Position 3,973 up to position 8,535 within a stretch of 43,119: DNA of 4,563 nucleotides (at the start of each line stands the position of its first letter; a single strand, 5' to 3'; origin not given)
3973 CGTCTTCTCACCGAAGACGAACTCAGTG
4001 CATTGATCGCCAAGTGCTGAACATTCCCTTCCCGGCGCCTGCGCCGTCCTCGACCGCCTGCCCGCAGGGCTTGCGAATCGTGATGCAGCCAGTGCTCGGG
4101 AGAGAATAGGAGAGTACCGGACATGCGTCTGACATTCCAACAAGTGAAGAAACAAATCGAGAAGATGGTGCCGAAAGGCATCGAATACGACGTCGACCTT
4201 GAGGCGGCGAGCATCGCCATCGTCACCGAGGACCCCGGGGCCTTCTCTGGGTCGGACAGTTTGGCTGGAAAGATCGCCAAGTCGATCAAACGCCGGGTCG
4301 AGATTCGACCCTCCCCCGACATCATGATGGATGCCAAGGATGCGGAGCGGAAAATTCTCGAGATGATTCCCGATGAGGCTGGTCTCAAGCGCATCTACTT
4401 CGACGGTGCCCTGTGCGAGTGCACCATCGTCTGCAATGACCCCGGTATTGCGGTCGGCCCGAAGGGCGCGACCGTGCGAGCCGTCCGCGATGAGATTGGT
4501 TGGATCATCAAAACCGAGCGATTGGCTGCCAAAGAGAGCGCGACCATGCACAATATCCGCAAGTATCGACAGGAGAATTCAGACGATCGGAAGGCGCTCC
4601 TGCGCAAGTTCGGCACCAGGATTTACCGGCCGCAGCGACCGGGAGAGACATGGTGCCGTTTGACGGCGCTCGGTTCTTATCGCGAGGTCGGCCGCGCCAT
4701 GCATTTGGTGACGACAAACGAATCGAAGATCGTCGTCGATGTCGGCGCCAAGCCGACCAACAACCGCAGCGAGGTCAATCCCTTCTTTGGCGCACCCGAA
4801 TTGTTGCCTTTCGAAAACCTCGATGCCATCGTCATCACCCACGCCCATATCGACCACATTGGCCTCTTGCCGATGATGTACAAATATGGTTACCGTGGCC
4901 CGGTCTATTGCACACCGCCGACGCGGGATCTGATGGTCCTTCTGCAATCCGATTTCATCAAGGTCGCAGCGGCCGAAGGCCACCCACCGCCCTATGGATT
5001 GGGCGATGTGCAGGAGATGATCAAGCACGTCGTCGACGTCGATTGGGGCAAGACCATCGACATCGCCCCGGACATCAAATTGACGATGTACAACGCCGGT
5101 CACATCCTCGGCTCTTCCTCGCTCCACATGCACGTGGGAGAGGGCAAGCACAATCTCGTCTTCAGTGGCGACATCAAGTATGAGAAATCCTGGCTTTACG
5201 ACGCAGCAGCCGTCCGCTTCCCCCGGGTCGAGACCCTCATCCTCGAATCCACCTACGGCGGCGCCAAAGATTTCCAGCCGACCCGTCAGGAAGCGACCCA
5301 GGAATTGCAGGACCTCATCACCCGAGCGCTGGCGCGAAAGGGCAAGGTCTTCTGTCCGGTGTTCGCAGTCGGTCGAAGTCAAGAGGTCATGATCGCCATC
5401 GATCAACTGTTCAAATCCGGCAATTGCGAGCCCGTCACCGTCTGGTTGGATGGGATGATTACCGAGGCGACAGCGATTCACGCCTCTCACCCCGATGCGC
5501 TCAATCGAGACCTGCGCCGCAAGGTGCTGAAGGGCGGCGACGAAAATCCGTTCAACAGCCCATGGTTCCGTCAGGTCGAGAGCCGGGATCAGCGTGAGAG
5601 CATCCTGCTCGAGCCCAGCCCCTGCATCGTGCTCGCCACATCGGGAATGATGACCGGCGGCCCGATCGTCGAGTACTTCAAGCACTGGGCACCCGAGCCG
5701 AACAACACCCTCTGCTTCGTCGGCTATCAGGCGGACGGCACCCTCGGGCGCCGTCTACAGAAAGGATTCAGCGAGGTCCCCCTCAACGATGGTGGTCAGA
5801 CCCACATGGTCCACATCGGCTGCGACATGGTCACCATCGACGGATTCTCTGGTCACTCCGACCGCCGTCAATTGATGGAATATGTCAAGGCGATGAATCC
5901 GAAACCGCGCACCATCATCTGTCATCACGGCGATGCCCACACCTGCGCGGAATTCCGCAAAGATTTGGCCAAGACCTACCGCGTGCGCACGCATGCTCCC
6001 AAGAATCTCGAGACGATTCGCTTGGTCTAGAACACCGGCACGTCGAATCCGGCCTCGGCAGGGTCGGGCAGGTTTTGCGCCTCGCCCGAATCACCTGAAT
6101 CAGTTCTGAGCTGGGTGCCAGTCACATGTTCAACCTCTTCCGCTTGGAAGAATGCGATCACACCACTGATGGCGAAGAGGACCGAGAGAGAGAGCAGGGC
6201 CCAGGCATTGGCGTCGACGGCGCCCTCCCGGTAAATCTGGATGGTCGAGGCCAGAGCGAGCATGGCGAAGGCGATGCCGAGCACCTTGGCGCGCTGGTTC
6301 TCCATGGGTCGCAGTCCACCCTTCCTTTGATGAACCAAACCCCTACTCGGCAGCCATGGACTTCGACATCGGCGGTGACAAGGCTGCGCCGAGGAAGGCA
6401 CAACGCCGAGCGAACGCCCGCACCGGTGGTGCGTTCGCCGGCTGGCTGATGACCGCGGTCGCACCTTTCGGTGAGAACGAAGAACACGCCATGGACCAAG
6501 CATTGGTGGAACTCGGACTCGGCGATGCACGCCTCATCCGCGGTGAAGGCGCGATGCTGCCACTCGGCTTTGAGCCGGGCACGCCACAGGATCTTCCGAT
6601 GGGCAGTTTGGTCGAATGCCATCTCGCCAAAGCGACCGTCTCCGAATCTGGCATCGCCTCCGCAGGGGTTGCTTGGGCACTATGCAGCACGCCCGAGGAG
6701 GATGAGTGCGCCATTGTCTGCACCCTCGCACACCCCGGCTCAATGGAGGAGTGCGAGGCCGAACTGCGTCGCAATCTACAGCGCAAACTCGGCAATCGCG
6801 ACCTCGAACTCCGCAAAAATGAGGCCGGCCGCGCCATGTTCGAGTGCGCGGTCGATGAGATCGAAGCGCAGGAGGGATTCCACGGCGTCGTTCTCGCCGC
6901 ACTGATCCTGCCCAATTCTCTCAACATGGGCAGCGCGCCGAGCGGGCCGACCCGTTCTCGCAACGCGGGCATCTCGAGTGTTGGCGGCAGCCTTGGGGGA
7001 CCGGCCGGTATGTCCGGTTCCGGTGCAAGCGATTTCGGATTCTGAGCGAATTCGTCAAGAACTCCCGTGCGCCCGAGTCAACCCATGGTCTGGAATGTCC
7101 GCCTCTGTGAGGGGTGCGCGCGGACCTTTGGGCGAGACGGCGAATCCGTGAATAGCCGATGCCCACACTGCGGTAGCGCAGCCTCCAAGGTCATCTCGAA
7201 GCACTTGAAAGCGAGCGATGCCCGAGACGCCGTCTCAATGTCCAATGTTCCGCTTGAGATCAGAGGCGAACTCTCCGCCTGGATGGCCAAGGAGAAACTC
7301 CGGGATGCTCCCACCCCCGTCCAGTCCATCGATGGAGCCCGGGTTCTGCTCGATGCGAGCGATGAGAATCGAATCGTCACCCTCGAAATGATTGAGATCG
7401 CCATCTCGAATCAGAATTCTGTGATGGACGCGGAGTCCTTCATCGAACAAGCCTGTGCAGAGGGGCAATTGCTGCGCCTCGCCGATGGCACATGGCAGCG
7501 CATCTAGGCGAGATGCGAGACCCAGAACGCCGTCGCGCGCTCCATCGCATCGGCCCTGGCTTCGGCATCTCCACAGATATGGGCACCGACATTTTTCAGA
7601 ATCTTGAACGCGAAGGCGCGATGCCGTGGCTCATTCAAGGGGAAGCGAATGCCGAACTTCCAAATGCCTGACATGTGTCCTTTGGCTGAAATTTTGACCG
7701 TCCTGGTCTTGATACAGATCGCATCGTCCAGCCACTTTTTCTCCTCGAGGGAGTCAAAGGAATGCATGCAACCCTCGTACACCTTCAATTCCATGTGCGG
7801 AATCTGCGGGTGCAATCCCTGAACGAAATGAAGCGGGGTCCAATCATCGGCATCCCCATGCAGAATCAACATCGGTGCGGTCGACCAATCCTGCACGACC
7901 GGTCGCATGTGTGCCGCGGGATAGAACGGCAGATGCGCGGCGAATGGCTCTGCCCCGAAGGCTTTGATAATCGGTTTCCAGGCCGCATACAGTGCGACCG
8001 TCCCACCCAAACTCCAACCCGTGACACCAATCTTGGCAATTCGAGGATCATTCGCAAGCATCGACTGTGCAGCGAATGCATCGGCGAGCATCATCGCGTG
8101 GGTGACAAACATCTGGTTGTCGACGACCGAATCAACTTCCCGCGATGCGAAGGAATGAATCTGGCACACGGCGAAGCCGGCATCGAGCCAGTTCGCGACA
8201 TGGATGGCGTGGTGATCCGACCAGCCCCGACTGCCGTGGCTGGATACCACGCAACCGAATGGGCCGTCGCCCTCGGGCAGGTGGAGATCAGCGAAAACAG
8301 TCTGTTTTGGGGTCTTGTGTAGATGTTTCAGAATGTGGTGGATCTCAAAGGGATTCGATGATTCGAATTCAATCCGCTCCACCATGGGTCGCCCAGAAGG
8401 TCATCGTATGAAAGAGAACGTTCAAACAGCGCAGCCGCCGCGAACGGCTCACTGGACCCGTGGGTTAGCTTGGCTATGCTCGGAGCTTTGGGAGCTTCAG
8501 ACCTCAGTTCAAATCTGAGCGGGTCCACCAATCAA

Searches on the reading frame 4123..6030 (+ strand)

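Call 89: search_protein_families(library=pfam, proteins=[window:4123-6030:+], max_evalue=0.001)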
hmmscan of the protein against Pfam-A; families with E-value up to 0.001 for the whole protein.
window:4123-6030:+ (635 aa): 6 families
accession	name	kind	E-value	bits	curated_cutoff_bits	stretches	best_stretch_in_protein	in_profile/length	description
PF10996.14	Beta-Casp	-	5.8e-33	114.4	27.7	1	420-545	2-120/120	Beta-Casp domain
PF07521.17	RMMBL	-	1e-15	57.9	21.6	1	563-626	2-63/63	Zn-dependent metallo-hydrolase RNA specificity domain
PF17214.9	KH_TffA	-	1.2e-12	48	22.6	1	5-67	4-67/68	Transcription termination factor FttA, KH domain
PF12706.13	Lactamase_B_2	-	2.3e-12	47.4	27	1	229-379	27-167/200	Beta-lactamase superfamily domain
PF16661.11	Lactamase_B_6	-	2.4e-10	40.5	27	1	195-352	1-163/193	Metallo-beta-lactamase superfamily domain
PF00753.33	Lactamase_B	-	2.7e-10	41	22.7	1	194-385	9-170/196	Metallo-beta-lactamase superfamily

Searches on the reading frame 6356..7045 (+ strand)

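Call 89: search_protein_families(library=pfam, proteins=[window:6356-7045:+], max_evalue=0.001)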
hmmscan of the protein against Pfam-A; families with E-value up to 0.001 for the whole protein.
window:6356-7045:+ (229 aa): 1 family
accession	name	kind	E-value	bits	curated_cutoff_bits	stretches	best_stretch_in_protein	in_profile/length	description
PF01862.21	PvlArgDC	-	9.3e-07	29.3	22.7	1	42-185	17-160/161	Pyruvoyl-dependent arginine decarboxylase (PvlArgDC)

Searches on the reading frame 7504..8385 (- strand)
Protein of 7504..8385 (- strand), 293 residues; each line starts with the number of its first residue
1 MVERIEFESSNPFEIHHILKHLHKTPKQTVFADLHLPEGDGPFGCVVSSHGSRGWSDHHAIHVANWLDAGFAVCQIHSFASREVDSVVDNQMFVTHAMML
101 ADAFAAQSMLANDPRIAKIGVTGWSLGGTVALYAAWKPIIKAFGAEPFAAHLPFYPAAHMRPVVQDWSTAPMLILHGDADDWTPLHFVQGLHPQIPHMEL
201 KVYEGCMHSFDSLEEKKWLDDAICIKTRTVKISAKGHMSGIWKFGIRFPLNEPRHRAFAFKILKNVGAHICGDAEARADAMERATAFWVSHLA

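Call 89: search_protein_families(library=pfam, proteins=[window:7504-8385:-], max_evalue=0.001)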
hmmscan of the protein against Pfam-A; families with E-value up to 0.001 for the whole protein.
window:7504-8385:- (293 aa): 4 families
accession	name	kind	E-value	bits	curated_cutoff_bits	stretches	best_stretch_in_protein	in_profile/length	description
PF01738.24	DLH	-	4.3e-09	36.7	21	1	96-214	74-192/217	Dienelactone hydrolase family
PF00326.27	Peptidase_S9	-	0.00011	22.2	22.6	0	64-135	7-82/213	Prolyl oligopeptidase family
PF02230.22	Abhydrolase_2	-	0.00053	20.3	23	1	117-212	105-203/217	Phospholipase/Carboxylesterase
PF12146.15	Hydrolase_4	-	0.00054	19.8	27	0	169-209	191-233/239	Serine aminopeptidase, S33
